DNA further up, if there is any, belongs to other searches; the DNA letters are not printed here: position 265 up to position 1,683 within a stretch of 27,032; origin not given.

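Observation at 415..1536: Unknown protein with split PIN-like nuclease motifs left of the pin invertase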

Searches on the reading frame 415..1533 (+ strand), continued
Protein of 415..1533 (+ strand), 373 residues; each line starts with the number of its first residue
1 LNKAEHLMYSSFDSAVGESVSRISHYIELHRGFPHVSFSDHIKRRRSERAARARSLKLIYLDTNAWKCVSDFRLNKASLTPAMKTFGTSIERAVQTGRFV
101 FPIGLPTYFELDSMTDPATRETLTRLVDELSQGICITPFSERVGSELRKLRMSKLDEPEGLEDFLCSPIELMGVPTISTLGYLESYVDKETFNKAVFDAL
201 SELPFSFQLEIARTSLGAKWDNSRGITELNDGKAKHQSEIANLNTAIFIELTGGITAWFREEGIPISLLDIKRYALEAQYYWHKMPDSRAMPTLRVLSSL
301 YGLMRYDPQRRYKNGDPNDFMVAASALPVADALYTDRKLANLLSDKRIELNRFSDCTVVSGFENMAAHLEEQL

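Call 60: search_protein_families(library=padloc, proteins=[L025:1139-2917:+, L019:11133-12002:+, L019:12022-12897:+, L017:9120-11444:+, L030:5440-8412:+, L018:4046-7894:+, L026:8544-9923:+, L024:7975-9921:+, L035:9030-9842:+, L022:11330-12220:-], max_evalue=0.001)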
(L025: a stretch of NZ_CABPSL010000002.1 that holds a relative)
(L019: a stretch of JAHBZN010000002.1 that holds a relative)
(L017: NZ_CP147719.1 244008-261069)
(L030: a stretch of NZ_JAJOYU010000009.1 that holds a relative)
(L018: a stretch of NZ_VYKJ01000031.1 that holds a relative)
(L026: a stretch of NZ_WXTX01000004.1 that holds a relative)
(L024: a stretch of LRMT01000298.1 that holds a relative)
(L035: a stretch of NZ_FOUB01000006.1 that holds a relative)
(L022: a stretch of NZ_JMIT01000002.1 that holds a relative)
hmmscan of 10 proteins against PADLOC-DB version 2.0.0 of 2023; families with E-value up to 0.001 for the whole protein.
L025:1139-2917:+ (593 aa): 1 family
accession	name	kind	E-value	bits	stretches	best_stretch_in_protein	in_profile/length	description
PDLC02355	Lit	-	2e-11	41.7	1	19-279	8-257/290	Lit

L019:11133-12002:+ (290 aa): 1 family
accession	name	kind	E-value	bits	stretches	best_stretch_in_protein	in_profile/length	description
PDLC02355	Lit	-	4.7e-12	43.7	1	15-274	9-257/290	Lit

L019:12022-12897:+ (292 aa): 0 families

L017:9120-11444:+ (775 aa): 2 families
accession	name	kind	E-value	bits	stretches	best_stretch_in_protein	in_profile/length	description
PDLC04917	PDC-S12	-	0.0002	19.3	1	746-773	189-216/218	-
PDLC00833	E1-E2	-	0.00032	18.2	1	754-774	171-191/222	E1-E2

L030:5440-8412:+ (991 aa): 0 families

L018:4046-7894:+ (1283 aa): 3 families
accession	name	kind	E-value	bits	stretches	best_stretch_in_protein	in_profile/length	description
PDLC03991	PD-Lambda-4_A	-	0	2538.6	1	1-1283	1-1283/1283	-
PDLC03990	PD-Lambda-4_A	-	0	1769.6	1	341-1283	1-943/943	-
PDLC03989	PD-Lambda-4_A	-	4.3e-177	587.7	1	819-1283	4-468/468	-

L026:8544-9923:+ (460 aa): 7 families
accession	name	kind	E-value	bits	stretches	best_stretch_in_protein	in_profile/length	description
PDLC04956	PDC-S20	-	1.8e-160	533.3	1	1-454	1-448/450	-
PDLC04959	PDC-S20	-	9.5e-55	184.9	1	10-381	18-376/464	-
PDLC04957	PDC-S20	-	1.2e-28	98.8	1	21-254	19-257/446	-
PDLC04958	PDC-S20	-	2.8e-28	97.5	1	22-353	18-339/458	-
PDLC02361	PifA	-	1.7e-15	54.7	1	4-254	10-255/720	PifA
PDLC02209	QatA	-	1.5e-11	41.7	1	134-255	159-284/646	-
PDLC02210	QatA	-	1.1e-10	38.7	1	135-254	155-279/593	-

L024:7975-9921:+ (649 aa): 26 families (the best 25 are shown)
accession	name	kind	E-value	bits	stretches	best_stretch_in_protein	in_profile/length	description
PDLC00174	HamB1|HamB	-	7.4e-247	820.2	1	1-647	513-1160/1163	DEAD-box helicase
PDLC00192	HamB1|HamB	-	5.7e-55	184.5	1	4-517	479-977/1104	DEAD-box helicase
PDLC00188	HamB1|HamB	-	1.4e-28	97.6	1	7-283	463-755/1037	DEAD-box helicase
PDLC00194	HamB1|HamB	-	2.7e-26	89.7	1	23-295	469-741/995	DEAD-box helicase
PDLC00186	HamB1|HamB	-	1.6e-21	74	1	32-189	375-527/864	DEAD-box helicase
PDLC00178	HamB1|HamB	-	3e-21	73.1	1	9-235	466-703/830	DEAD-box helicase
PDLC00185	HamB1|HamB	-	1.2e-19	67.7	1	44-187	377-518/871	DEAD-box helicase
PDLC04531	PDC-M23B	-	1.5e-19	67.6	1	31-234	554-748/1060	-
PDLC00200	HamB2|HamB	-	2.6e-18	63.4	1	100-190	436-527/865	DEAD-box helicase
PDLC00176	HamB1|HamB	-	3e-18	63.3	1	44-220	368-534/845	DEAD-box helicase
PDLC00190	HamB1|HamB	-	4.3e-18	63.1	1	43-211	372-534/866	DEAD-box helicase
PDLC00175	HamB1|HamB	-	4.7e-18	62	1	37-226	481-669/1000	DEAD-box helicase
PDLC00187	HamB1|HamB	-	7.3e-18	62.2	1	100-191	423-515/851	DEAD-box helicase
PDLC00199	HamB2|HamB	-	6.8e-17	58.8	1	99-189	423-513/841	DEAD-box helicase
PDLC04530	PDC-M23B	-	1.2e-14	51.4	1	30-212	332-507/828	-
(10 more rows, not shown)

L035:9030-9842:+ (271 aa): 0 families

L022:11330-12220:- (297 aa): 8 families
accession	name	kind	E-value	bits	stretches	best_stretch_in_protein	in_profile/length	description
PDLC00407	ThsA1|ThsA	-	7.2e-24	82.3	1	11-240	11-223/478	STALD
PDLC00409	ThsA1|ThsA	-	5.2e-19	66.6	1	11-239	12-223/242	STALD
PDLC03856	LmuA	-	6.7e-16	56.5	1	16-273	11-262/433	-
PDLC04968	PDC-S25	-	9.7e-10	36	1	166-225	181-240/517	-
PDLC04166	Dsr1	-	3.5e-08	29.6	1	9-239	12-234/1227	-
PDLC04967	PDC-S25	-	9.8e-06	22.8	1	119-227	146-252/528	-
PDLC02184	Dsr2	-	2.8e-05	20.3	1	20-194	23-189/1222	-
PDLC04167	Dsr1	-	0.00083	15.1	0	10-224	11-222/1248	-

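Call 62: search_solved_structures(query=A3, max_evalue=10, show_alignments=3)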
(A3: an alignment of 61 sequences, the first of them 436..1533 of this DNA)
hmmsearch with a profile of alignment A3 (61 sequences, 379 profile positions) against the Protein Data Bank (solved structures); distinct sequences matched with E-value up to 10: 0.

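Call 79: list_cluster_members(proteins=[P0001])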
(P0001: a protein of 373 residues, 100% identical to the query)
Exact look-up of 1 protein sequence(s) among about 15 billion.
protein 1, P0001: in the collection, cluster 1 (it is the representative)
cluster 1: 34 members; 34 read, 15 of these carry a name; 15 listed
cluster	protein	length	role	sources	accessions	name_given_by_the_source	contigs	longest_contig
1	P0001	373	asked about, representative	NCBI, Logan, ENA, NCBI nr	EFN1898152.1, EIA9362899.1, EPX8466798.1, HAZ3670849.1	TPA: hypothetical protein J1056_004602 [Escherichia coli] | hypothetical protein [Escherichia coli]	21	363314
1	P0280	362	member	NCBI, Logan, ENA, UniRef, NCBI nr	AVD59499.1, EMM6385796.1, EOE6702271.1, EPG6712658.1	hypothetical protein ISO71_00865 [Morganella morganii subsp. morganii] | hypothetical protein n=1 Tax=Morganella morganii TaxID=582 RepID=UPI0006622956 | hypothetical protein [Morganella morganii]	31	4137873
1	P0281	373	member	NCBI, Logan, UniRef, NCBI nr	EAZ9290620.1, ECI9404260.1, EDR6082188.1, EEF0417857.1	TPA: hypothetical protein G8N62_004639 [Salmonella enterica] | Uncharacterized protein n=2 Tax=Salmonella enterica TaxID=28901 RepID=A0A744JX89_SALER | hypothetical protein [Citrobacter portucalensis]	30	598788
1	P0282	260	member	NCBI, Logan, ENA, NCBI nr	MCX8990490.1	hypothetical protein NLN88_21660 [Citrobacter portucalensis] | hypothetical protein [Citrobacter portucalensis]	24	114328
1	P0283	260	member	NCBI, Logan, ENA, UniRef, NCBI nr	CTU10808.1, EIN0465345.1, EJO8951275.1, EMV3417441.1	TPA: hypothetical protein J1Y50_004011 [Escherichia coli] | hypothetical protein n=1 Tax=Escherichia coli TaxID=562 RepID=UPI0006A0245E | hypothetical protein [Escherichia coli]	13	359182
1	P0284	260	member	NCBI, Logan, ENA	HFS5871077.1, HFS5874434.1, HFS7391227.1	TPA: hypothetical protein ACH1J3_001979 [Citrobacter werkmanii]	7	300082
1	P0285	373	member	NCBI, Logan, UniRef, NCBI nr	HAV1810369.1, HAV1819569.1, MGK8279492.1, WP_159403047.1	hypothetical protein [Enterobacter hormaechei] | hypothetical protein n=1 Tax=Enterobacter hormaechei TaxID=158836 RepID=UPI001331BDF1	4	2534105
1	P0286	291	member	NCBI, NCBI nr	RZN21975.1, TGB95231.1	hypothetical protein CRG94_06880 [Escherichia sp. E3356] | hypothetical protein D9734_02330 [Escherichia sp. E14S1]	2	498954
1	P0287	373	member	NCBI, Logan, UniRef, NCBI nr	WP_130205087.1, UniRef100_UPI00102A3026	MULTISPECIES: hypothetical protein [unclassified Escherichia] | hypothetical protein n=1 Tax=unclassified Escherichia TaxID=2608889 RepID=UPI00102A3026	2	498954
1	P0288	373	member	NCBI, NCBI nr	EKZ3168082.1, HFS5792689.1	hypothetical protein REO65_004167 [Klebsiella aerogenes] | hypothetical protein [Klebsiella aerogenes]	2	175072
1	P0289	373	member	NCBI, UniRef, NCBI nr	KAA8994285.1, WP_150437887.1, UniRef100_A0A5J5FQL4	hypothetical protein FJU30_26300 [Affinibrenneria salicis] | PIN domain-containing protein n=1 Tax=Affinibrenneria salicis TaxID=2590031 ... | hypothetical protein [Affinibrenneria salicis]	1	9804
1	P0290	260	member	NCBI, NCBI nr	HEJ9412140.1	TPA: hypothetical protein SMM66_000720 [Proteus mirabilis] | hypothetical protein [Proteus mirabilis]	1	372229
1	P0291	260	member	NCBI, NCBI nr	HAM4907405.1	TPA: hypothetical protein IBZ24_001558 [Escherichia coli] | hypothetical protein [Escherichia coli]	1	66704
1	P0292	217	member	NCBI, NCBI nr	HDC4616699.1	TPA: hypothetical protein O8U41_004606, partial [Enterobacter cloacae] | hypothetical protein [Enterobacter cloacae]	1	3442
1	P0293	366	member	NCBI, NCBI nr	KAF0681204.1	hypothetical protein Y59_06750 [Enterobacter hormaechei]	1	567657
